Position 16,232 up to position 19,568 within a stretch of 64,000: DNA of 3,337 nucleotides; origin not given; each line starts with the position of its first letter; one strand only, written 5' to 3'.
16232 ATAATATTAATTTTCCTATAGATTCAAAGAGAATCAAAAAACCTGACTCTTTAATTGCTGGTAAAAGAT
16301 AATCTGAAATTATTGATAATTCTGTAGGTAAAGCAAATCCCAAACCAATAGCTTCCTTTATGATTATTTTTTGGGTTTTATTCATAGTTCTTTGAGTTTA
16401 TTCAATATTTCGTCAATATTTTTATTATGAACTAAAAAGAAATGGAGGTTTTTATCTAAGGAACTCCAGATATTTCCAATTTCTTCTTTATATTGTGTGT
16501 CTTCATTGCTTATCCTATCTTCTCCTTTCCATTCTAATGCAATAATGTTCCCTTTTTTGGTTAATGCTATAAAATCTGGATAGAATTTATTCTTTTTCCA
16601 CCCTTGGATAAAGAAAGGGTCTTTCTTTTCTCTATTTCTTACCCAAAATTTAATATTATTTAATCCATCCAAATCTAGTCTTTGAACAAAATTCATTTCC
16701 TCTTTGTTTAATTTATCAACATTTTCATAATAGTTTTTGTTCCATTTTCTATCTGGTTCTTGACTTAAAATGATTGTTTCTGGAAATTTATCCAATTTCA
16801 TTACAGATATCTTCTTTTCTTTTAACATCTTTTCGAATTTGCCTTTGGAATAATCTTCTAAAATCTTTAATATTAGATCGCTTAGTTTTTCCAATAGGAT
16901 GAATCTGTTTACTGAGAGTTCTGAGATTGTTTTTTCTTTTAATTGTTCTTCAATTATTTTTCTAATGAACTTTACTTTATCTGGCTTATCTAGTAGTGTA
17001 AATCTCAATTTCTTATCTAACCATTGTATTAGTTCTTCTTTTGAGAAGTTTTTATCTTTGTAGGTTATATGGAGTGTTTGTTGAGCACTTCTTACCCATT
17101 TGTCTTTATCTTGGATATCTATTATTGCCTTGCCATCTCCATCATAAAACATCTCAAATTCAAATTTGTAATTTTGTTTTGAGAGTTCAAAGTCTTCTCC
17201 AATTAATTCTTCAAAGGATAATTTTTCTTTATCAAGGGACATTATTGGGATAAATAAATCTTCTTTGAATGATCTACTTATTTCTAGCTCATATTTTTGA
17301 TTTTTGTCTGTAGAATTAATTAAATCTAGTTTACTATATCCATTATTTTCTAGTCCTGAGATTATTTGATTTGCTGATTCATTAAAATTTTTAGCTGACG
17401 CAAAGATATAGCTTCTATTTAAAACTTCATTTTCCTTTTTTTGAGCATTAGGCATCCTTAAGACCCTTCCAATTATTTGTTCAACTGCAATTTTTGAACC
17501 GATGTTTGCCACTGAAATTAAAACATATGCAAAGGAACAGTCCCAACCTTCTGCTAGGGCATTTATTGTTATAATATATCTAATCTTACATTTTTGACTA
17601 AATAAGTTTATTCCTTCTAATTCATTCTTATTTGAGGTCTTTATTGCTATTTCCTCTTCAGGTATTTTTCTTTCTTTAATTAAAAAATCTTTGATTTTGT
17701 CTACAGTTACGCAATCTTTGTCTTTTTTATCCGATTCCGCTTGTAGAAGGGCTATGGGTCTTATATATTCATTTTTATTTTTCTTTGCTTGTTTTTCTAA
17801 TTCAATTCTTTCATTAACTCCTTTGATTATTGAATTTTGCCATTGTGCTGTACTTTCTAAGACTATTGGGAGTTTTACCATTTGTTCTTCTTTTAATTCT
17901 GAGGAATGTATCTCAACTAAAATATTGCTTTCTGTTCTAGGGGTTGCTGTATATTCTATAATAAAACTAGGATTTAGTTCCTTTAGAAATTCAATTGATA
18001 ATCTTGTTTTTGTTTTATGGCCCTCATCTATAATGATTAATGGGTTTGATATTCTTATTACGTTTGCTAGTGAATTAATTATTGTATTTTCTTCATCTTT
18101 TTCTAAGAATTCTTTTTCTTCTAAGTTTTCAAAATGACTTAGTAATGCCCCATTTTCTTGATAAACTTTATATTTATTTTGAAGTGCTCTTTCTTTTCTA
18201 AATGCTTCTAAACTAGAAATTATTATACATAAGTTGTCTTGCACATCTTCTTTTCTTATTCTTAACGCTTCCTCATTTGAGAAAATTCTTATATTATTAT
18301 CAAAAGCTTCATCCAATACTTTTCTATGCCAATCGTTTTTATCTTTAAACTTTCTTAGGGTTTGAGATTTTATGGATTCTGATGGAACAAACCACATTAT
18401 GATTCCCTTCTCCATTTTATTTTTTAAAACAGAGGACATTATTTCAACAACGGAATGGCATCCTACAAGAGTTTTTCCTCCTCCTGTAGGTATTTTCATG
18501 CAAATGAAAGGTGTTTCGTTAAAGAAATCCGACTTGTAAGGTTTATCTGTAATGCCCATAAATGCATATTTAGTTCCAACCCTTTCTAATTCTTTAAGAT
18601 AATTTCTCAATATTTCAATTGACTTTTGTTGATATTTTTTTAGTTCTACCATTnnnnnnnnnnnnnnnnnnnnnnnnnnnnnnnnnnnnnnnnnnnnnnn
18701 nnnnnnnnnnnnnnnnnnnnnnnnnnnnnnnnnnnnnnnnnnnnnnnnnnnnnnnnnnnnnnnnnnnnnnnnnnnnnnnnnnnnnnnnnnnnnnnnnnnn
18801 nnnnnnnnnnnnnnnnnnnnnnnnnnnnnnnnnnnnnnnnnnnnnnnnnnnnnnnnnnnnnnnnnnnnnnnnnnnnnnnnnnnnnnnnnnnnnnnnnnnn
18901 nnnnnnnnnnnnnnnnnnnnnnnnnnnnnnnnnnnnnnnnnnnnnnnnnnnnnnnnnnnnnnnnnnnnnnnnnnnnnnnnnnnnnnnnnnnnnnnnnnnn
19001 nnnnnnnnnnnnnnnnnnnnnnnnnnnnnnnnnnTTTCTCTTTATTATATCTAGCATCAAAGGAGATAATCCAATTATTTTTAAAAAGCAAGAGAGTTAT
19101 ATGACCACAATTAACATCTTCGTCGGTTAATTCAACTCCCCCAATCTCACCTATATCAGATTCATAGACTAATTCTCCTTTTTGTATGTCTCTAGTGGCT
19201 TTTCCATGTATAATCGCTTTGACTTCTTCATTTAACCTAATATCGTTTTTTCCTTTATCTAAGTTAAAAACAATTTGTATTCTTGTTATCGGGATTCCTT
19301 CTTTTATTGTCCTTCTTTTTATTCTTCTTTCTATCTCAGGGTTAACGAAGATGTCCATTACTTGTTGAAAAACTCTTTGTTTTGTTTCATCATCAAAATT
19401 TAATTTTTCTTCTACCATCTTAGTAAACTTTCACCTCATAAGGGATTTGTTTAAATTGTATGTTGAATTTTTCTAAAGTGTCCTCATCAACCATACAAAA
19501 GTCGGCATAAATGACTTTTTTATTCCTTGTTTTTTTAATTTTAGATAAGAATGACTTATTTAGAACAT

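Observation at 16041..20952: Type III R-M operon with two extra translationally coupled genes: mod - HEPN - res - 3-TM protein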

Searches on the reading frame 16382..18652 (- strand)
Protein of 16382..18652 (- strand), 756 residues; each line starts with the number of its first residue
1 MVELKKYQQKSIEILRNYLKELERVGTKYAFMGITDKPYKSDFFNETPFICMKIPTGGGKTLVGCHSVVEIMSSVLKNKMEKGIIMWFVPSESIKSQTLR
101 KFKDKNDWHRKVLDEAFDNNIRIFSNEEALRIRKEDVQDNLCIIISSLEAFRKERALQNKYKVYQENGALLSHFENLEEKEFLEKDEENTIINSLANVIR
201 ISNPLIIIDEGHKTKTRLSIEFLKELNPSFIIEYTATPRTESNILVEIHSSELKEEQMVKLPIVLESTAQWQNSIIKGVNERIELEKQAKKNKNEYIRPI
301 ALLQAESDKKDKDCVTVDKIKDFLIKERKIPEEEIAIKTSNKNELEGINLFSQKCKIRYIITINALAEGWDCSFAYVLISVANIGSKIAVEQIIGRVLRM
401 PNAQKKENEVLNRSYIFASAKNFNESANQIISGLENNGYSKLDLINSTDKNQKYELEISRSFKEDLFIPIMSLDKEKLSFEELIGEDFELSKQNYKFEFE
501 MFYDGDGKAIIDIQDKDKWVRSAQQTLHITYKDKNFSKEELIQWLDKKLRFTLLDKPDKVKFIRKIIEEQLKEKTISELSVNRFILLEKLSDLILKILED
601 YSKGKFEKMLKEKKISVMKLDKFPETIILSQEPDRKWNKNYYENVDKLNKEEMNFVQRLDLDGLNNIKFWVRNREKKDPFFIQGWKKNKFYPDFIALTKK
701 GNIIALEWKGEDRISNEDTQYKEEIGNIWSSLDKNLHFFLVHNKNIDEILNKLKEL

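Call 4: search_protein_families(library=pfam, proteins=[window:16382-18652:-], max_evalue=0.1)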
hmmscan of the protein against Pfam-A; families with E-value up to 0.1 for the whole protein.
window:16382-18652:- (756 aa): 3 families
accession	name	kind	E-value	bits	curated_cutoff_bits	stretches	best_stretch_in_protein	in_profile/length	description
PF04851.21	ResIII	-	2.5e-13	50.7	22.5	1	2-239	2-163/164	Type III restriction enzyme, res subunit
PF00271.37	Helicase_C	-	2.4e-05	25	23.5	1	316-400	27-109/110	Helicase conserved C-terminal domain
PF00270.35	DEAD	-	0.00024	21.3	26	1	51-109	18-72/167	DEAD/DEAH box helicase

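Call 5: search_protein_families(library=padloc, proteins=[window:16382-18652:-], max_evalue=0.1)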
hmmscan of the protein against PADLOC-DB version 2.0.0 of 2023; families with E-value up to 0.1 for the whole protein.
window:16382-18652:- (756 aa): 5 families
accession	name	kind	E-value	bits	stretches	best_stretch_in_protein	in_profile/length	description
PDLC03650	REase_III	-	1.2e-82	276.7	2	37-437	47-458/898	Type III restriction enzyme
PDLC03653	REase_III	-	1.6e-75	252.8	2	47-441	87-510/883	Type III restriction enzyme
PDLC03647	REase_III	-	2.3e-12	43.9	2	50-266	88-273/989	Type III restriction enzyme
PDLC03648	REase_III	-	1e-10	38.4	1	201-425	131-378/871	Type III restriction enzyme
PDLC01765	Cas3c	-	0.0001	19.4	1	50-116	186-244/612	-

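Call 6: search_protein_families(library=ncbifam, proteins=[window:16382-18652:-], max_evalue=0.1)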
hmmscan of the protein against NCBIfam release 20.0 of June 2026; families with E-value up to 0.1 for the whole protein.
window:16382-18652:- (756 aa): 1 family
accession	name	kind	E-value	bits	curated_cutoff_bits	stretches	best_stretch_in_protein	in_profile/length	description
NF046055.1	restr_BPTD_3080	equivalog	5.7e-07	27.9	800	1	356-729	573-938/970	BPTD_3080 family restriction endonuclease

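Call 71: find_related_loci(query=window:16382-18652:-, collection=viral_contigs, flank=5000)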
Query window:16382-18652:- (756 aa) in viral_contigs; peptide patterns used: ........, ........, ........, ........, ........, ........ (x = any residue, [..] = any of these).
15 stretches matched a pattern, but none encodes a relative of the query by tblastn (E <= 1e-3).

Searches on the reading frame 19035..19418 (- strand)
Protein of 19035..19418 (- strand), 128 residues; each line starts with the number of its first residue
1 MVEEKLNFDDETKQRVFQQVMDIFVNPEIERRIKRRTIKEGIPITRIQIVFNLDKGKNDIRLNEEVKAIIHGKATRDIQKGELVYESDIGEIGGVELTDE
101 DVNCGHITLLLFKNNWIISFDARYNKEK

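Call 41: predict_structure(alignment_id=A2)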
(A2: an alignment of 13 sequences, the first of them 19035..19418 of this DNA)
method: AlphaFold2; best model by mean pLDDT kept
length: 128 residues; sequences in the alignment: 13
mean_pLDDT: 56.0   pTM: 0.39
mean pLDDT of the five models: 56.0, 52.5, 51.0, 48.9, 45.7
residues with pLDDT >= 90: 0; 70-90: 26; 50-70: 50; < 50: 52
segments of 3 or more residues with pLDDT < 50: 1-7, 51-66, 99-107, 109-128
pLDDT, mean of each block of 10 residues (from residue 1): 49 68 73 76 57 44 46 72 60 56 44 46 33
secondary structure, 60 per line:
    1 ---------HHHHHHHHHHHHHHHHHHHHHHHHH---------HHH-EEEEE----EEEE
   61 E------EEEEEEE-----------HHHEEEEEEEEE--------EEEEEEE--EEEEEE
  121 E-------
elements in order: H10-34 E48-52 E57-61 E68-74 E89-97 E106-112 E115-121

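Call 56: search_protein_representatives(alignment_id=A2)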
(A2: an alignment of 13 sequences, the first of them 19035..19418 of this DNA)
Query: 13 sequences, 122 profile positions. Proteins with E-value up to 0.001 (for the whole library): 851; up to 1e-10: 510; up to 1e-30: 17. The best 150 are listed.
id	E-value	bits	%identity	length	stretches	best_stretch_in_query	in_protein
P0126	2.1e-51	189.2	-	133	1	2-121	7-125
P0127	3.7e-49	181.9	-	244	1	1-121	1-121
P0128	4.7e-42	158.9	-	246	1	1-120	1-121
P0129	4.1e-36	139.8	-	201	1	2-120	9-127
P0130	5.6e-36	139.3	-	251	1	4-121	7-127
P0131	6.4e-36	139.2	-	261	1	2-121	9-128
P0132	1.3e-35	138.2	-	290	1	4-121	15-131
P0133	1.5e-35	138.0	-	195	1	8-121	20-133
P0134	2.0e-35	137.5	-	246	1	1-121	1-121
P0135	6.2e-35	136.0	-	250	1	1-121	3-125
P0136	6.5e-34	132.7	-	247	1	1-121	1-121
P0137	2.8e-32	127.4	-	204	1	3-120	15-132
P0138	3.5e-32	127.1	-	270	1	3-121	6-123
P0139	4.1e-32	126.9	-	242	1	2-121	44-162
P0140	1.7e-31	124.9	-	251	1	1-121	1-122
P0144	1.4e-30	121.9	-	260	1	3-121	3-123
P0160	4.1e-28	114.0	-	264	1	5-122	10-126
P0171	1.8e-27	111.9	-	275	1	5-120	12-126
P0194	4.1e-26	107.5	-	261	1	3-121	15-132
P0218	5.8e-25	103.8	-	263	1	2-121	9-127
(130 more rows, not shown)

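Call 59: find_encoding_contigs(protein=P0131, flank=5000, max_places=3)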
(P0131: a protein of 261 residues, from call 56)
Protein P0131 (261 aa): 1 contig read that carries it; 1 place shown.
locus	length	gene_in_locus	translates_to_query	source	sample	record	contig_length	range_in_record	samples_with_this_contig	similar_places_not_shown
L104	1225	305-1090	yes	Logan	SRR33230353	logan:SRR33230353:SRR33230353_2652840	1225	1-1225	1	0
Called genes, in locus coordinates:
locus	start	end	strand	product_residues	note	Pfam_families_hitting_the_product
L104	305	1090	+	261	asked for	PF05168:HEPN (weak)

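Call 60: find_encoding_contigs(protein=P0160, flank=5000, max_places=3)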
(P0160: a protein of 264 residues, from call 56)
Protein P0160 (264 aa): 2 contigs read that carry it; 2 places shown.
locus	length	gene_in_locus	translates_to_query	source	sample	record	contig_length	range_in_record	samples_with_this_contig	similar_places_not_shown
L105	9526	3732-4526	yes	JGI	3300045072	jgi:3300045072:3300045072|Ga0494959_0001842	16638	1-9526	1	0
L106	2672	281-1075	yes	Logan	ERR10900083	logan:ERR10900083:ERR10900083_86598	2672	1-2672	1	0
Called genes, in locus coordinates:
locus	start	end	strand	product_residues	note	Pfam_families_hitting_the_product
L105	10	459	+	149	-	PF00005:ABC_tran, PF02463:SMC_N (weak)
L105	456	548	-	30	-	-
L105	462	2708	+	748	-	-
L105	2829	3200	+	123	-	-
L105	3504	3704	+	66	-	-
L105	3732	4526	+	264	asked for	-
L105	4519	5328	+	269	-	PF13338:AbiEi_4 (weak)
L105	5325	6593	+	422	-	PF08843:AbiEii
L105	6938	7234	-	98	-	-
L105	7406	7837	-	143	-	-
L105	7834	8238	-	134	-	PF13443:HTH_26 (faint), PF13560:HTH_31, PF01381:HTH_3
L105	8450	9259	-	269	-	PF22692:LlgE_F_G_D1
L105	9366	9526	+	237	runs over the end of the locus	-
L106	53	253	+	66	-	-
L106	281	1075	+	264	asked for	-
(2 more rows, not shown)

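Call 61: find_encoding_contigs(protein=P0218, flank=5000, max_places=3)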
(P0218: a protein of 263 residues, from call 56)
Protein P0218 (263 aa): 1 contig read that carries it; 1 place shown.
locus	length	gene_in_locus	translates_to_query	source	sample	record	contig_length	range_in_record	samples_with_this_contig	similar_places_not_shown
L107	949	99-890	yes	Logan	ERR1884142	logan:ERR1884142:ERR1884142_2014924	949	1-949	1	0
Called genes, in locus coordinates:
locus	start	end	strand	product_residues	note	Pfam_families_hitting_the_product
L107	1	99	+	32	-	?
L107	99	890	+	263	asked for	PF05168:HEPN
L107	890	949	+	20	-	?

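Call 66: search_protein_families(library=phrogs, proteins=[window:19035-19418:-], max_evalue=0.1)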
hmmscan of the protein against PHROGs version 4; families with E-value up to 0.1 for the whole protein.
window:19035-19418:- (128 aa): 1 family
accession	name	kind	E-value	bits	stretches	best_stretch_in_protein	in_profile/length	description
phrog_21447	-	head and packaging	0.051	14.3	1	65-102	87-123/162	virion structural protein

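Call 72: find_encoding_contigs(protein=P0144, flank=5000, max_places=2)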
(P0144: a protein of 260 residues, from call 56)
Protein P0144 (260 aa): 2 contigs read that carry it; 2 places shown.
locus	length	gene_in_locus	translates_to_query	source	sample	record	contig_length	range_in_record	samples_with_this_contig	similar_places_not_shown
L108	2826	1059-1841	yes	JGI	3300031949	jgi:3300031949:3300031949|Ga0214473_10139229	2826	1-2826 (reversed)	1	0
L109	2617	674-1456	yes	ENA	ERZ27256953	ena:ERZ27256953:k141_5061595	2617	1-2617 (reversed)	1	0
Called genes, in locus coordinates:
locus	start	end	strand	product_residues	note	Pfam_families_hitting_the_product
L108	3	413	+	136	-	?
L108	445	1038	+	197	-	PF01025:GrpE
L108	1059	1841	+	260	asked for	-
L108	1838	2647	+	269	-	-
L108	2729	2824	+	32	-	?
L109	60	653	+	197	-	PF01025:GrpE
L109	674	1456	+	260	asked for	-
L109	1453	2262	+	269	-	-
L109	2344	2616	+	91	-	?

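Call 73: find_encoding_contigs(protein=P0171, flank=5000, max_places=2)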
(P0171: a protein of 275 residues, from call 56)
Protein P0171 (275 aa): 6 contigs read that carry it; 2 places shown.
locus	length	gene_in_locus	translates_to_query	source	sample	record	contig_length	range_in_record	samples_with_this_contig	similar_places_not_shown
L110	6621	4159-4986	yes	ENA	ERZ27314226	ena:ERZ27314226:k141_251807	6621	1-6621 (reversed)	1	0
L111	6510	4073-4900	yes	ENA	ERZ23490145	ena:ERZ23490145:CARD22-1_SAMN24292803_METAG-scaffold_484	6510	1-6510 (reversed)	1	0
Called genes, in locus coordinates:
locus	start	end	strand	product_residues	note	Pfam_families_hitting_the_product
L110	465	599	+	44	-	-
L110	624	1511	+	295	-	-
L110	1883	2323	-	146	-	-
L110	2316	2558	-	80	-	PF02604:PhdYeFM_antitox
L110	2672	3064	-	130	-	-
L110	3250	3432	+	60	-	PF13333:rve_2 (weak)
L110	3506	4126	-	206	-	-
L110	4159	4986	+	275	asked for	PF05168:HEPN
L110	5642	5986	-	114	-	-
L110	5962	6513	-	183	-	-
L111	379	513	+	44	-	-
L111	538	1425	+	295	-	-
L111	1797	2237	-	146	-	-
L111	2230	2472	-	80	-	PF02604:PhdYeFM_antitox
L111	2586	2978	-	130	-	-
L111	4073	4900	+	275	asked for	PF05168:HEPN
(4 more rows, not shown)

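Call 74: find_encoding_contigs(protein=P0194, flank=5000, max_places=2)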
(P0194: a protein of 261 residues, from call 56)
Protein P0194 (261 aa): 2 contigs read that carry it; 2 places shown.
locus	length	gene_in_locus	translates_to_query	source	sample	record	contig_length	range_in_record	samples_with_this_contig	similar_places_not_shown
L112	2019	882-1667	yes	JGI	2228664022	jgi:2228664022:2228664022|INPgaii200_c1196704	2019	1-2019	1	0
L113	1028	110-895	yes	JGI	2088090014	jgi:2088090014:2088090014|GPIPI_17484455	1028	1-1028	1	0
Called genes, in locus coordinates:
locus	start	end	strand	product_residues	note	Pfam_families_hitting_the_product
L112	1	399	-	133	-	?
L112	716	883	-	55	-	-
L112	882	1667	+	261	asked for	PF05168:HEPN (weak)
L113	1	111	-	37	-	?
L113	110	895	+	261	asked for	PF05168:HEPN (weak)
